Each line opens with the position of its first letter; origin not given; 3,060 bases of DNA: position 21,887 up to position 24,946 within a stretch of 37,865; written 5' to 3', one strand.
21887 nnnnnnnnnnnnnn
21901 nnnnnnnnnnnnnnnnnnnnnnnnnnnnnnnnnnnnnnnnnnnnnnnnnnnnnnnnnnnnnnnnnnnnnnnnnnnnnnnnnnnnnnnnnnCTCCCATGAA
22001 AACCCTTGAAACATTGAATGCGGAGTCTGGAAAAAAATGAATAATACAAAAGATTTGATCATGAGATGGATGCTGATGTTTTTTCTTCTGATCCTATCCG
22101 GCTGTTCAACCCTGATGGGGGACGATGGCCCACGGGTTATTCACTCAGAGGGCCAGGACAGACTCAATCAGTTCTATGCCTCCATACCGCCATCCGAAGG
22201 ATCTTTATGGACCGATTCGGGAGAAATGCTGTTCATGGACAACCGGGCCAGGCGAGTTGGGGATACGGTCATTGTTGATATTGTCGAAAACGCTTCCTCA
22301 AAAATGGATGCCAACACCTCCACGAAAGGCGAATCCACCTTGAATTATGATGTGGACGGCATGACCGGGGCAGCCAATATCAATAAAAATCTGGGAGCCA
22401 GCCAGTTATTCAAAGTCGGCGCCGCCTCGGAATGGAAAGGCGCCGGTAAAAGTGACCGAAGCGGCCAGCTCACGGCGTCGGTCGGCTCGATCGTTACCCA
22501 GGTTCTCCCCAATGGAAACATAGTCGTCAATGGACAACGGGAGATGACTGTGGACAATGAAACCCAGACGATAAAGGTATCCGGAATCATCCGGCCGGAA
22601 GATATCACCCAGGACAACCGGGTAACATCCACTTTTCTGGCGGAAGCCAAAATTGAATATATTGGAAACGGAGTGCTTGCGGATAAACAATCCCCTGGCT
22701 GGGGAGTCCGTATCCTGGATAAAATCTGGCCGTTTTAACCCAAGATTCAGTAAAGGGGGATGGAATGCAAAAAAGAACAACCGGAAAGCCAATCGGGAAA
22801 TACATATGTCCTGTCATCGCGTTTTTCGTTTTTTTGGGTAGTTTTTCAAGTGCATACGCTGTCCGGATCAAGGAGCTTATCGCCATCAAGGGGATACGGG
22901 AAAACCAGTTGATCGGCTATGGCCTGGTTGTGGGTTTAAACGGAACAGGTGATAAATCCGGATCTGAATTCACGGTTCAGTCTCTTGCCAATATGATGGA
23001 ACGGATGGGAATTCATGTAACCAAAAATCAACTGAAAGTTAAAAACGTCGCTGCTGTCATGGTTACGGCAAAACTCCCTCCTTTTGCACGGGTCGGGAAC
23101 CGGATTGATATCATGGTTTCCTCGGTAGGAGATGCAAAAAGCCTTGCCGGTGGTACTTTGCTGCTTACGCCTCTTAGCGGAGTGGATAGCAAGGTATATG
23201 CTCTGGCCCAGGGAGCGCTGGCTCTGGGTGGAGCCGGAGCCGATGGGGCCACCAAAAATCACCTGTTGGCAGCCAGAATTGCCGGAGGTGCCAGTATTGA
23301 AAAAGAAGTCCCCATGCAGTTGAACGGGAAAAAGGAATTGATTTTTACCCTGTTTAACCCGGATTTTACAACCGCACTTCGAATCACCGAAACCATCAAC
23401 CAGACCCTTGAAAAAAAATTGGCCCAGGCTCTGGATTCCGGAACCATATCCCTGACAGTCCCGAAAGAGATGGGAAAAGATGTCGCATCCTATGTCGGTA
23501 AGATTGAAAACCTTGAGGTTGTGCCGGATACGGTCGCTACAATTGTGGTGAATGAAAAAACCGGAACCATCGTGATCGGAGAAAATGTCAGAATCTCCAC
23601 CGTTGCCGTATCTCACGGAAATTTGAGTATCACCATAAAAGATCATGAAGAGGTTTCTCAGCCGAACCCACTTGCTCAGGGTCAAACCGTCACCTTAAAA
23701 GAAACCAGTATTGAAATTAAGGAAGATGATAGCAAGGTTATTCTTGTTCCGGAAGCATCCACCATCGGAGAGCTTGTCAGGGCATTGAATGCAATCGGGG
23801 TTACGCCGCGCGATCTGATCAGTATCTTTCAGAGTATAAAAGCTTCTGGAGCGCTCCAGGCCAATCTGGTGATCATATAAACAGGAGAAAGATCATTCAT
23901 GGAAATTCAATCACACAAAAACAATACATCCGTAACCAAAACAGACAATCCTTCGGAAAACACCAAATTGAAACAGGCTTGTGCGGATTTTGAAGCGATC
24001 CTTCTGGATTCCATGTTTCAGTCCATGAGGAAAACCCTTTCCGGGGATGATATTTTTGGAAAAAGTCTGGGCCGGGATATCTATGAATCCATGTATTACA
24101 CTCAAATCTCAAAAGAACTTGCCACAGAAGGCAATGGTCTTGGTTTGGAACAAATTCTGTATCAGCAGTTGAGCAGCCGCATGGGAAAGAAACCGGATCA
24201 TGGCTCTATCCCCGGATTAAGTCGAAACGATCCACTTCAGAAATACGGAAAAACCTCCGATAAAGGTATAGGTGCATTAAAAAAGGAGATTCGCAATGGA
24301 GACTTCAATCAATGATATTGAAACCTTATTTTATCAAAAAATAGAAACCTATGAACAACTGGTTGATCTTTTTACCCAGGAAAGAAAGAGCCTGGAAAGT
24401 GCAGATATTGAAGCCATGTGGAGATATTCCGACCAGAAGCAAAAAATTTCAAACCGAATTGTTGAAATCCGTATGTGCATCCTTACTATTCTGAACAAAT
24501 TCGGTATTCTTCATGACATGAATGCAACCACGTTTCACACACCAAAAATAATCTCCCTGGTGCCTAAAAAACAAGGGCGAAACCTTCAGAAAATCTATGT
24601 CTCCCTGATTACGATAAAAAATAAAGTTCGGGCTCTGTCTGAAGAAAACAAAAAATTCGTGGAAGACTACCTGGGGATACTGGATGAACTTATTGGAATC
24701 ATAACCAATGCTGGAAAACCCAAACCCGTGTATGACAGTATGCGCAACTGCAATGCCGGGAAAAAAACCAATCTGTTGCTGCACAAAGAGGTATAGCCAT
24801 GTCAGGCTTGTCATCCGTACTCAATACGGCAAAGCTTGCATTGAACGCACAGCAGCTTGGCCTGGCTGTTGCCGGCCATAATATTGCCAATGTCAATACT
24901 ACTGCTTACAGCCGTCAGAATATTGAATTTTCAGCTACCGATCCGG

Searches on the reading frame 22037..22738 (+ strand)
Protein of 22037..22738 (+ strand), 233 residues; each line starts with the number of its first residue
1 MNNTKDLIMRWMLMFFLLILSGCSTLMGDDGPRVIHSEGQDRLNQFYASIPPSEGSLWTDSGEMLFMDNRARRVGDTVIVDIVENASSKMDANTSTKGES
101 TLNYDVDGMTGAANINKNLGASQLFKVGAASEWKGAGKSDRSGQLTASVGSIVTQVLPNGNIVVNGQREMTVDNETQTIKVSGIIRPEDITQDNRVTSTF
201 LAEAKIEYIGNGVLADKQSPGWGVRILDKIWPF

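Call 20: search_protein_families(library=pfam, proteins=[window:22037-22738:+], max_evalue=0.0001)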
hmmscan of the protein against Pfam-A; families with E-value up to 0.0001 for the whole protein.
window:22037-22738:+ (233 aa): 1 family
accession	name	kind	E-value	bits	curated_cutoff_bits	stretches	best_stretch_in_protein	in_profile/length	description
PF02107.21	FlgH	-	1.3e-56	191.4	27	1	52-232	2-172/172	Flagellar L-ring protein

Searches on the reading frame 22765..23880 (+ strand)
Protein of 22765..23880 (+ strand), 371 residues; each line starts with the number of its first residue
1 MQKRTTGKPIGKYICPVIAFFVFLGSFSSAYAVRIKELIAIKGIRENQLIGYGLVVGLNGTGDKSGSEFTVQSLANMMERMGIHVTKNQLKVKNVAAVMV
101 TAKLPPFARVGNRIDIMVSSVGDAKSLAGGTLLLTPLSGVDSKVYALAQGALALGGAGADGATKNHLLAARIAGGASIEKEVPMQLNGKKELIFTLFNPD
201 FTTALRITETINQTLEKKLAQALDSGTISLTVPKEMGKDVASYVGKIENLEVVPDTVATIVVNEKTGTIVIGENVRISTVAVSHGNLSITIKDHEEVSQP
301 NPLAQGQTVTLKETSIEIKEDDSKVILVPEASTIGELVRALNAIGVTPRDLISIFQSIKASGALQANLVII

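Call 20: search_protein_families(library=pfam, proteins=[window:22765-23880:+], max_evalue=0.0001)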
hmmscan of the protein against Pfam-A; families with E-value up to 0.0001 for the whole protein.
window:22765-23880:+ (371 aa): 1 family
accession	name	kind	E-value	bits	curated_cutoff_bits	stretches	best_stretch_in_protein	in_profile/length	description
PF02119.21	FlgI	-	6e-137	456.6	25.3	1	34-370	1-343/343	Flagellar P-ring protein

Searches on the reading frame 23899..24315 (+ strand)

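Call 20: search_protein_families(library=pfam, proteins=[window:23899-24315:+], max_evalue=0.0001)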
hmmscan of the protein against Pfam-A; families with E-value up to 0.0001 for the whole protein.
window:23899-24315:+ (138 aa): 1 family
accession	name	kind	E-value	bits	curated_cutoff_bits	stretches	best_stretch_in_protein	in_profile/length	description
PF10135.14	Rod-binding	-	9.5e-15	55.3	25.1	1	41-90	1-51/51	Rod binding protein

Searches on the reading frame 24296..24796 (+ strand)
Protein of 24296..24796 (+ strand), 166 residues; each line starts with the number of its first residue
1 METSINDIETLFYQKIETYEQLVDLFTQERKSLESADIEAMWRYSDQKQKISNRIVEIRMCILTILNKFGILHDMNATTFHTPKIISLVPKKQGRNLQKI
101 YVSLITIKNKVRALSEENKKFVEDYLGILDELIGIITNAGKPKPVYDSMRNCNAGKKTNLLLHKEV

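Call 20: search_protein_families(library=pfam, proteins=[window:24296-24796:+], max_evalue=0.0001)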
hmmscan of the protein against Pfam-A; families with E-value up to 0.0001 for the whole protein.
window:24296-24796:+ (166 aa): 1 family
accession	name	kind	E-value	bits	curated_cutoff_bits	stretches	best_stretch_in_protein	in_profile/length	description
PF05130.17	FlgN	-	4.3e-11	43.9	30.5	1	1-147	1-140/147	FlgN protein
